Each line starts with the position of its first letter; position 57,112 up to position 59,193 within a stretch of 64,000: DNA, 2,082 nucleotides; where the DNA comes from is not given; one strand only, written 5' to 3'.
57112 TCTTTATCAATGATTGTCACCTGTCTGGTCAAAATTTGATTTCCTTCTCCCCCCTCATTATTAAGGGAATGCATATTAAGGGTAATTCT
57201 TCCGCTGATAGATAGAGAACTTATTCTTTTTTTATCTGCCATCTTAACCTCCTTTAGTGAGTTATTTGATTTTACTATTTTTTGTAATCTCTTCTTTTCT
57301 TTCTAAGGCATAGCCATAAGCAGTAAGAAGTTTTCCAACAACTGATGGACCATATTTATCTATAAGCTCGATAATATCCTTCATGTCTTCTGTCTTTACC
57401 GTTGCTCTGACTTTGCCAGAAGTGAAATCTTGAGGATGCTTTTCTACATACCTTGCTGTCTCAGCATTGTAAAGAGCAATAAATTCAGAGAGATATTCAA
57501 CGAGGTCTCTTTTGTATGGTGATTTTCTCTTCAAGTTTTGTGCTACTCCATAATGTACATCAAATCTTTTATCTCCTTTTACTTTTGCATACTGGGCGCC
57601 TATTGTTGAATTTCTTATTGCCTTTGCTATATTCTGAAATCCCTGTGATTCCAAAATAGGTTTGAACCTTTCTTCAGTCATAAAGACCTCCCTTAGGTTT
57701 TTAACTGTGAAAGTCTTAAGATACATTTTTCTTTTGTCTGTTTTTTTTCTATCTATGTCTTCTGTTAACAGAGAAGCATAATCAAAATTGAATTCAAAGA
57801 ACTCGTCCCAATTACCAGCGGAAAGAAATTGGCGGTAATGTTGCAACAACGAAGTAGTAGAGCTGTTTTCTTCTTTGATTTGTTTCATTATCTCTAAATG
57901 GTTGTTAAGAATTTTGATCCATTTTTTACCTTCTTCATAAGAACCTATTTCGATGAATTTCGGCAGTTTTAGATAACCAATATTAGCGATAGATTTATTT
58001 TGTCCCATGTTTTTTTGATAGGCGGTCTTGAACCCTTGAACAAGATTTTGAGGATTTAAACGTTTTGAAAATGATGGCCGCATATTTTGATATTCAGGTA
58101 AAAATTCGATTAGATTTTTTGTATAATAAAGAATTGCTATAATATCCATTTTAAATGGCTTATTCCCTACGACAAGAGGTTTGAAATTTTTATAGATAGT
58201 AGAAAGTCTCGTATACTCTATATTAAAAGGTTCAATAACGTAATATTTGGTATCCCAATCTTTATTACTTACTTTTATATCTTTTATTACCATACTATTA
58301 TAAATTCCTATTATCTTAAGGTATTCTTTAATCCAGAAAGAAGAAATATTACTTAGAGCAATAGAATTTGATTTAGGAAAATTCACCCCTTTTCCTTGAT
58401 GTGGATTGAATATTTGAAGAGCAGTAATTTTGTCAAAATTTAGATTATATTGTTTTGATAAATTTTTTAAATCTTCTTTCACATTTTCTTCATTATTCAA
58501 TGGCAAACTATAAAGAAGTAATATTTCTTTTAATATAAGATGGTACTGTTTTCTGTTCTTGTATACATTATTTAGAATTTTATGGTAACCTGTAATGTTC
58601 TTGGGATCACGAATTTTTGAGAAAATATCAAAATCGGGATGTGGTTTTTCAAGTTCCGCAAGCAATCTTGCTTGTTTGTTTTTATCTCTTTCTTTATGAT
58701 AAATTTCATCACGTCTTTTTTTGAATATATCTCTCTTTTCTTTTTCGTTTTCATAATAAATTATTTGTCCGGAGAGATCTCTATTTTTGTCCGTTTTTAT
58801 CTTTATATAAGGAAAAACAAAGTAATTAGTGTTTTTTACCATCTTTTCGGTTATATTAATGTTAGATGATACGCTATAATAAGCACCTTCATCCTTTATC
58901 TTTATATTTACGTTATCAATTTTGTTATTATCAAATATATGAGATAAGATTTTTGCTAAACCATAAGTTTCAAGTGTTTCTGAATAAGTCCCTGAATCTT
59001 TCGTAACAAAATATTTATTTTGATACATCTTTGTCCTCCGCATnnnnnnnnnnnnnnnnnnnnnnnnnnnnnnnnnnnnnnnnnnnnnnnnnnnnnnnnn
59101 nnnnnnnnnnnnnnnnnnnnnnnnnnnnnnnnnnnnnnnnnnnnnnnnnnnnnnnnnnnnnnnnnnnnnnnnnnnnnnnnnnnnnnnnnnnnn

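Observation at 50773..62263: Complete Dev/Myxan-arranged type I-B-like CRISPR-Cas system with a 41-spacer array, about 11 kb from oriC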

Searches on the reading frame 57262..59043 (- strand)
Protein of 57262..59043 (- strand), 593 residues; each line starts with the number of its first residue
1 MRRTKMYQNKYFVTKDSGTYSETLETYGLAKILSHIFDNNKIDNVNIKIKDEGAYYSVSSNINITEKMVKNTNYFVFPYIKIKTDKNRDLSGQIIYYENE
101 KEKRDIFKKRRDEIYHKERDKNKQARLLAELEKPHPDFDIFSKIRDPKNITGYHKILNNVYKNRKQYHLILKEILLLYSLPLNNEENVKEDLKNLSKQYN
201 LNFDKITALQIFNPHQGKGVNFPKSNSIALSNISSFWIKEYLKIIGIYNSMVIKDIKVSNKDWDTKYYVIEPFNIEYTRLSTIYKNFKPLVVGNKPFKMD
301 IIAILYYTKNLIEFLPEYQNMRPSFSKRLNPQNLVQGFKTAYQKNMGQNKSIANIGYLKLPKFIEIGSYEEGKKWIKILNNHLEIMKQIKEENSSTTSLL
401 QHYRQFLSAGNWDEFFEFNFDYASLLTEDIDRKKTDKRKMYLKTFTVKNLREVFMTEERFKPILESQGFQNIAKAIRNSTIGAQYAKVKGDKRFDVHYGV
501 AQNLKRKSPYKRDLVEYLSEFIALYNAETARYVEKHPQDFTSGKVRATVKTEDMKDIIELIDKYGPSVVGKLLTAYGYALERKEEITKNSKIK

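Call 7: search_protein_families(library=ncbifam, proteins=[window:57262-59043:-], max_evalue=0.01)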
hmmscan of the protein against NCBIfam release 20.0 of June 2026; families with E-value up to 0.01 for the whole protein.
window:57262-59043:- (593 aa): 1 family
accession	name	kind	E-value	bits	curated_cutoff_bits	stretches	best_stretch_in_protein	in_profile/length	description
NF011555.0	PRK14981.2-1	equivalog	0.00013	22.6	170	1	504-564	44-110/114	DNA-directed RNA polymerase subunit F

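Call 8: search_protein_families(library=pfam, proteins=[window:57262-59043:-], max_evalue=0.01)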
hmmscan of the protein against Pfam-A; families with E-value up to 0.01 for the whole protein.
window:57262-59043:- (593 aa): 0 families

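Call 10: search_protein_families(library=padloc, proteins=[window:57262-59043:-], max_evalue=0.01)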
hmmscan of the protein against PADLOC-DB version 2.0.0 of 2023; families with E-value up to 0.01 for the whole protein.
window:57262-59043:- (593 aa): 1 family
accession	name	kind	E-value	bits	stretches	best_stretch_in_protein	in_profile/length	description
PDLC01417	Cas8a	-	1.2e-66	223.4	1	76-587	45-538/555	CAS-I-A; effector_LS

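Call 11: find_homologous_proteins(query=window:57262-59043:-, max_evalue=0.001)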
Query window:57262-59043:- (593 aa): 33 proteins with E <= 0.001 among 8000 candidates.
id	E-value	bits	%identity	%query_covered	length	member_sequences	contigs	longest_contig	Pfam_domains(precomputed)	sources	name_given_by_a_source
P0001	0.0e+0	1301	100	99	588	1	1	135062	-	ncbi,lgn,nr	ncbi:hypothetical protein JW879_02660 [candidate division WOR-3 bacterium]|nr:hypothetical protein [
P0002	0.0e+0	1057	82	99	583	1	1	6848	-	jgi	-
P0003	9.2e-278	941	72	99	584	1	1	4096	-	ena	-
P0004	7.1e-271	918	71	98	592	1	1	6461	-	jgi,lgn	jgi:hypothetical protein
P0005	5.9e-269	912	70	99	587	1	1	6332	-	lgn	-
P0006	4.0e-259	879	69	98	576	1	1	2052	-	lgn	-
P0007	2.3e-253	860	68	98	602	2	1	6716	-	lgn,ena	-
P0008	2.1e-248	844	65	99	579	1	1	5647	-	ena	-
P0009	4.3e-241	820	66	99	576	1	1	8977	-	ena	-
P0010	4.6e-221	753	61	99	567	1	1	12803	-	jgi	-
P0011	1.0e-219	749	72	78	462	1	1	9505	-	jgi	jgi:hypothetical protein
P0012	3.8e-214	731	59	100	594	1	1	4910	-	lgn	-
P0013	6.0e-195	667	55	98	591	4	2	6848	-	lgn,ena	-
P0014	1.2e-190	653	54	98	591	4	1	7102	-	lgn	-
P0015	2.4e-184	632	68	72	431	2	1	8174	-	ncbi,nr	ncbi:MAG: hypothetical protein U9Q18_04305, partial [Caldisericota bacterium]|nr:hypothetical protei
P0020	5.0e-125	436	41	99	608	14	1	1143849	-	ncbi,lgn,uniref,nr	ncbi:hypothetical protein [Clostridium thermosuccinogenes]|uniref:hypothetical protein n=1 Tax=Clost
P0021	2.4e-114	401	40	98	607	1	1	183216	-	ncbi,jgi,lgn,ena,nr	ncbi:MAG: hypothetical protein M0Q21_07785 [Ignavibacteriaceae bacterium]|nr:hypothetical protein [I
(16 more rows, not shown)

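Call 15: search_solved_structures(query=window:57262-59043:-, max_evalue=10)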
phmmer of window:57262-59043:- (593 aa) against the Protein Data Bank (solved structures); distinct sequences matched with E-value up to 10: 1.
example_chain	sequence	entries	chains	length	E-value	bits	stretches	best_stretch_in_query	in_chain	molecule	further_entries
4aj5_K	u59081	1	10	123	0.23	13.3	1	269-321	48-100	SPINDLE AND KINETOCHORE-ASSOCIATED PROTEIN 2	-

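Call 32: find_encoding_contigs(protein=P0020, flank=10000, max_places=2)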
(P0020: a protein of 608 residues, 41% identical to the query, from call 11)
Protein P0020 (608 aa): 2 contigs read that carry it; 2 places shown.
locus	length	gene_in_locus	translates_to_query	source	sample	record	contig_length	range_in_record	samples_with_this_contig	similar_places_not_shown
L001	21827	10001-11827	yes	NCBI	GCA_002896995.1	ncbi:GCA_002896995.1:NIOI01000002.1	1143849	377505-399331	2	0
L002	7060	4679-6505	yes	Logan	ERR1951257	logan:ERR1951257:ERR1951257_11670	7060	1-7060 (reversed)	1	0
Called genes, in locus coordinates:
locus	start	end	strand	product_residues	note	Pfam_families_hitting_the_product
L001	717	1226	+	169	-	PF01930:Cas_Cas4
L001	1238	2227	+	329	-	PF01867:Cas_Cas1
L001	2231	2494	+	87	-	PF09827:CRISPR_Cas2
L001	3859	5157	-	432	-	PF13936:HTH_38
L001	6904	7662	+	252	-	PF21350:Cas6_I-A, PF01881:Cas_Cas6_C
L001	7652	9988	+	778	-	PF00270:DEAD, PF04851:ResIII (faint), PF00271:Helicase_C, PF22590:Cas3-like_C_2, PF18019:Cas3_HD (faint)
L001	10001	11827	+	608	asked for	-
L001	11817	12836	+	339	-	PF01905:DevR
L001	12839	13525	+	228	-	-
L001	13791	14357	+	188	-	PF20020:DUF6431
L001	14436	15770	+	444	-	PF13384:HTH_23 (faint), PF13518:HTH_28 (faint), PF13565:HTH_32, PF00665:rve, PF13683:rve_3, PF09299:Mu-transpos_C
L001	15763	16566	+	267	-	PF25199:nSTAND_NTPase5 (faint), PF01637:ATPase_2 (faint), PF05621:TniB (weak), PF13604:AAA_30 (weak), PF09848:SLFN-g3_helicase (weak), PF13401:AAA_22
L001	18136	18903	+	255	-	PF00005:ABC_tran, PF13304:AAA_21 (faint)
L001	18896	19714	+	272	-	PF00528:BPD_transp_1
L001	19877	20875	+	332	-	PF13379:NMT1_2, PF09084:NMT1, PF12974:Phosphonate-bd (weak)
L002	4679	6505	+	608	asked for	-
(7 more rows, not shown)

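Call 33: find_encoding_contigs(protein=P0021, flank=10000, max_places=2)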
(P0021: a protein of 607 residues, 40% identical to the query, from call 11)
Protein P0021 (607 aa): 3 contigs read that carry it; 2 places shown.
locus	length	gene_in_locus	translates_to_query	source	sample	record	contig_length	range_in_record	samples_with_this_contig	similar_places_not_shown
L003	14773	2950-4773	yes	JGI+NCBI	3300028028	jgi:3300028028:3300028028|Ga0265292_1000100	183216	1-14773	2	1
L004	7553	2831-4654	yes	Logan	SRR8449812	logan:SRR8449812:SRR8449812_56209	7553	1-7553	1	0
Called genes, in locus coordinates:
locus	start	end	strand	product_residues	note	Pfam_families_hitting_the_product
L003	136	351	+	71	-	-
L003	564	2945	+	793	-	PF00270:DEAD, PF00271:Helicase_C, PF22590:Cas3-like_C_2, PF18019:Cas3_HD (faint)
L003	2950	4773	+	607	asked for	-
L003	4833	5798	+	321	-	PF01905:DevR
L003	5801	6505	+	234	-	-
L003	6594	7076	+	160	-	PF01930:Cas_Cas4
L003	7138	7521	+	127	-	PF05635:23S_rRNA_IVP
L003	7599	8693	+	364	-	PF01867:Cas_Cas1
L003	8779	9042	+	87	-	PF09827:CRISPR_Cas2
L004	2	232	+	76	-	?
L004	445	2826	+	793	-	PF00270:DEAD, PF00271:Helicase_C, PF22590:Cas3-like_C_2, PF18019:Cas3_HD (faint)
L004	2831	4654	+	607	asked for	-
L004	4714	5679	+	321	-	PF01905:DevR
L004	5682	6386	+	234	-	-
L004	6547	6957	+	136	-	PF01930:Cas_Cas4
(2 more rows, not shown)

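Call 37: predict_structure(alignment_id=A1)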
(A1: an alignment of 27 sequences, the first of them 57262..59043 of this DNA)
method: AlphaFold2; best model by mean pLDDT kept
length: 593 residues; sequences in the alignment: 27
mean_pLDDT: 88.6   pTM: 0.88
mean pLDDT of the five models: 88.6, 87.7, 87.6, 87.0, 85.6
residues with pLDDT >= 90: 402; 70-90: 147; 50-70: 18; < 50: 26
segments of 3 or more residues with pLDDT < 50: 1-3, 219-231, 584-593
pLDDT, mean of each block of 10 residues (from residue 1): 72 92 97 96 93 96 96 89 81 86 92 89 88 90 87 91 93 96 91 94 87 71 39 80 95 92 93 96 94 91 97 95 94 96 83 91 95 97 91 90 95 95 89 60 89 94 96 94 82 86 95 97 94 88 84 95 96 94 45 27
secondary structure, 60 per line:
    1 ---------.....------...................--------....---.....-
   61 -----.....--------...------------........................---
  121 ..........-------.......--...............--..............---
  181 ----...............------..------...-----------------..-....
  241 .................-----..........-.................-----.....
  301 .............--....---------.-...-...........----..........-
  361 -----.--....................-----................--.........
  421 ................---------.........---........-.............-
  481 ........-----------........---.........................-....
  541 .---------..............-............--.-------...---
elements in order: E10-14 H21-39 E48-51 E55-59 H66-70 E79-81 E94-96 H97-117 H121-130 H138-144 H147-161 H164-177 H185-199 H237-250 E251-257 E263-272 E274-276 H277-290 H296-313 H316-319 E335-345 E350-359 H369-388 H394-409 H412-436 H447-454 H458-465 H467-479 H481-488 H500-507 H511-535 H537-541 H551-564 H566-577

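Call 44: search_protein_families(library=ncbifam, proteins=[window:57262-59043:-], max_evalue=10)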
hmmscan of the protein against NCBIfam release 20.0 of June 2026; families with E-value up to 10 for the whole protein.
window:57262-59043:- (593 aa): 2 families
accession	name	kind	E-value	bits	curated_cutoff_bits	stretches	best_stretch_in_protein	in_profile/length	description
NF011555.0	PRK14981.2-1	equivalog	0.00013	22.6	170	1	504-564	44-110/114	DNA-directed RNA polymerase subunit F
NF007836.1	PRK10548.1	equivalog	0.1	13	116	1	406-480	24-97/110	flagella biosynthesis regulatory protein FliT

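Call 75: search_solved_structures(query=A1, max_evalue=10)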
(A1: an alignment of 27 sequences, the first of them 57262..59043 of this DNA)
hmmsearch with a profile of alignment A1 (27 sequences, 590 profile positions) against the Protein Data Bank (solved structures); distinct sequences matched with E-value up to 10: 31.
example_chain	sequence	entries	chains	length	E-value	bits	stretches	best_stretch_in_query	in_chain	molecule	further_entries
9phh_A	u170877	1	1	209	0.17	13.9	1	508-552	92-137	Tubulin polyglutamylase TTLL5, Isoform 6 of X-linked retinitis pigmentosa GTPase regulator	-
1cbi_A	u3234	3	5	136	0.37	12.8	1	10-63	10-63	CELLULAR RETINOIC ACID BINDING PROTEIN I | CELLULAR RETINOIC ACID BINDING PROTEIN TYPE I | PROTEIN (CRABP-I)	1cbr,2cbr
4yko_A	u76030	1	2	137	0.49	12.3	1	11-63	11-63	Cellular retinoic acid-binding protein 2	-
6mox_A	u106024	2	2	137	0.52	12.3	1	11-63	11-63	Cellular retinoic acid-binding protein 2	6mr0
4ybp_A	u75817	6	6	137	0.53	12.2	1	11-63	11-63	Cellular retinoic acid-binding protein 2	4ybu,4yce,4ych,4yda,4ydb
3fa7_A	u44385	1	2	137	0.53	12.2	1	11-64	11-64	Cellular retinoic acid-binding protein 2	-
3fa6_A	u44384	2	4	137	0.53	12.2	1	11-63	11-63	Cellular retinoic acid-binding protein 2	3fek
3cwk_A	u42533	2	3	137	0.54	12.2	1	11-63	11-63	Cellular retinoic acid-binding protein 2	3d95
6nny_A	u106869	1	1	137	0.56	12.2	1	11-63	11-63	Cellular retinoic acid-binding protein 2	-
4ykm_A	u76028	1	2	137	0.58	12.1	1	11-63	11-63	Cellular retinoic acid-binding protein 2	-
3i17_B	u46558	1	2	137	0.62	12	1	11-63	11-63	Cellular retinoic acid-binding protein 2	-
4qgw_A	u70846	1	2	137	0.63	12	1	11-63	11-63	Cellular retinoic acid-binding protein 2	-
2g78_A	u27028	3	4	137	0.63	12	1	11-63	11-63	Cellular retinoic acid-binding protein 2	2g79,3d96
3fa9_A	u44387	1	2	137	0.63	12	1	11-63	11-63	Cellular retinoic acid-binding protein 2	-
1blr_A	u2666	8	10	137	0.63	12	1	11-63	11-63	CELLULAR RETINOIC ACID BINDING PROTEIN-TYPE II | CELLULAR RETINOIC ACID BINDING PROTEIN TYPE II | PROTEIN (CRABP-II)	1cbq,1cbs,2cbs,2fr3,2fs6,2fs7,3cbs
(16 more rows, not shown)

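Call 91: find_related_loci(query=A3, collection=genome_contigs, flank=10000)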
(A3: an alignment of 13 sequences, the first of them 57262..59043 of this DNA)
Query A3 (593 aa) in genome_contigs; peptide patterns used: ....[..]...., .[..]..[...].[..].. (x = any residue, [..] = any of these).
90 stretches matched a pattern; 13 encode a relative of the query (tblastn E <= 1e-3); 13 distinct loci.
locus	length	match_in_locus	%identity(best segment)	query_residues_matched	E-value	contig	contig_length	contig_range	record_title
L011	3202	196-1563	67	133-593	0e+0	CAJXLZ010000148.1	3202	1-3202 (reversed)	MAG TPA_asm: uncultured Desulfurellaceae bacterium isolate SRR4023291_bin.22_MetaBAT_v2.12.1_MAG genome assembly, contig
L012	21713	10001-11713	33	1-586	6e-92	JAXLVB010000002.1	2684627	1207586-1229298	MAG: Spirosomataceae bacterium isolate STL-BAC45 C1.240.fa-2, whole genome shotgun sequence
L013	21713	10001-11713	34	1-586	2e-90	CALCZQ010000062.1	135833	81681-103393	MAG TPA_asm: uncultured Emticicia sp. isolate SRR6231140_bin.107_CONCOCT_v1.1_MAG genome assembly, contig: ERZ650263.42,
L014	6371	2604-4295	34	10-584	4e-86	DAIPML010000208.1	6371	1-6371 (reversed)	MAG TPA_asm: Clostridiales bacterium isolate CTOTU40535 NODE_8751_length_6371_cov_7.480526, whole genome shotgun sequenc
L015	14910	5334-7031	36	5-584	1e-91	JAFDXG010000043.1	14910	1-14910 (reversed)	MAG: Bacteroidetes bacterium isolate SZAS-19 CK_MAG-59__43__length-14910, whole genome shotgun sequence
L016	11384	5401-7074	33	13-584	3e-81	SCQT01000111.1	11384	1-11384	MAG: Chitinophagaceae bacterium isolate FW021_bin.31 FW021_bin.31-28540, whole genome shotgun sequence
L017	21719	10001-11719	33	6-584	2e-81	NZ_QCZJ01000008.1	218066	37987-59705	Terrimonas sp. strain NS-102 Scaffold8, whole genome shotgun sequence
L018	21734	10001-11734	33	11-579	4e-77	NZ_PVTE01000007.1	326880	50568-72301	Spirosoma oryzae strain DSM 28354 Ga0180994_107, whole genome shotgun sequence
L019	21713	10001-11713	34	1-586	8e-97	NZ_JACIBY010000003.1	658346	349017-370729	Runella defluvii strain DSM 17976 Ga0373287_03, whole genome shotgun sequence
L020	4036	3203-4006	34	1-271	2e-30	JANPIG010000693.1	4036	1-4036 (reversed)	MAG: Cytophagales bacterium isolate VAR_62_concoct_193 VAR_62_k141_1218344, whole genome shotgun sequence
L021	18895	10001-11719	34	6-584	4e-85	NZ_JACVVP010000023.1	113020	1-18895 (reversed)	Flammeovirga sp. EKP202 NODE_23_length_113020_cov_128.730900, whole genome shotgun sequence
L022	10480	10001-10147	54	1-50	2e-10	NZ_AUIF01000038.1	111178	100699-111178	Runella zeae DSM 19591 G563DRAFT_scaffold00024.24_C, whole genome shotgun sequence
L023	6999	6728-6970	36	9-90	5e-10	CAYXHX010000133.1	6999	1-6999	MAG TPA_asm: uncultured Chitinophagaceae bacterium isolate SRP286056_co1_477 genome assembly, contig: NODE_14909_length_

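Call 107: search_protein_representatives(alignment_id=A1)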
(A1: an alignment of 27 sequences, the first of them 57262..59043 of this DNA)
Query: 27 sequences, 590 profile positions. Proteins with E-value up to 0.001 (for the whole library): 669; up to 1e-10: 502; up to 1e-30: 355. The best 150 are listed.
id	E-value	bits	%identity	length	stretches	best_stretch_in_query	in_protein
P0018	4.2e-240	815.1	-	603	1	1-586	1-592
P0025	7.5e-220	748.2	-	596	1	1-588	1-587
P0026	2.4e-214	730.0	-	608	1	1-587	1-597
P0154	5.1e-213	725.6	-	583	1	1-588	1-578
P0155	3.2e-208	709.8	-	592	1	1-586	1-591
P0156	1.1e-203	694.8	-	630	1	3-585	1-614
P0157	3.9e-202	689.7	-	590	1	1-586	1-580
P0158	9.1e-193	658.8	-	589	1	1-579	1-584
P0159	4.5e-184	630.0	-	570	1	3-578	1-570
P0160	3.7e-182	623.7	-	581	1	1-580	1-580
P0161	4.0e-158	544.3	-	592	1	4-589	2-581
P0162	3.8e-157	541.1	-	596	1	1-579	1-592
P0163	2.8e-152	525.1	-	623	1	3-585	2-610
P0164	2.8e-152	525.0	-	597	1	4-586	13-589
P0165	7.3e-152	523.7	-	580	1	1-584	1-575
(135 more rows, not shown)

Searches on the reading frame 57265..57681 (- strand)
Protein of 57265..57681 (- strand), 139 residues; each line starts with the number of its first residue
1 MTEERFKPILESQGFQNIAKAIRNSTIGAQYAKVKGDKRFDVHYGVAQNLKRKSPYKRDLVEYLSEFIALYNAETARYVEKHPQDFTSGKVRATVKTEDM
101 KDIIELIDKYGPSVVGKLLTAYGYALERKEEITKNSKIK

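Call 83: predict_structure(alignment_id=A2)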
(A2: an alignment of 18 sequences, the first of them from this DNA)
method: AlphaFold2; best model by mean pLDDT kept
length: 139 residues; sequences in the alignment: 18
mean_pLDDT: 88.6   pTM: 0.81
mean pLDDT of the five models: 88.6, 86.9, 80.9, 78.8, 77.5
residues with pLDDT >= 90: 101; 70-90: 23; 50-70: 5; < 50: 10
segments of 3 or more residues with pLDDT < 50: 131-139
pLDDT, mean of each block of 10 residues (from residue 1): 78 96 93 88 94 96 98 95 90 94 97 96 81 39
secondary structure, 60 per line:
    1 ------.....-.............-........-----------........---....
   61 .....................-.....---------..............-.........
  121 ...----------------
elements in order: H7-11 H13-25 H27-34 H46-53 H57-81 H83-87 H97-110 H112-123
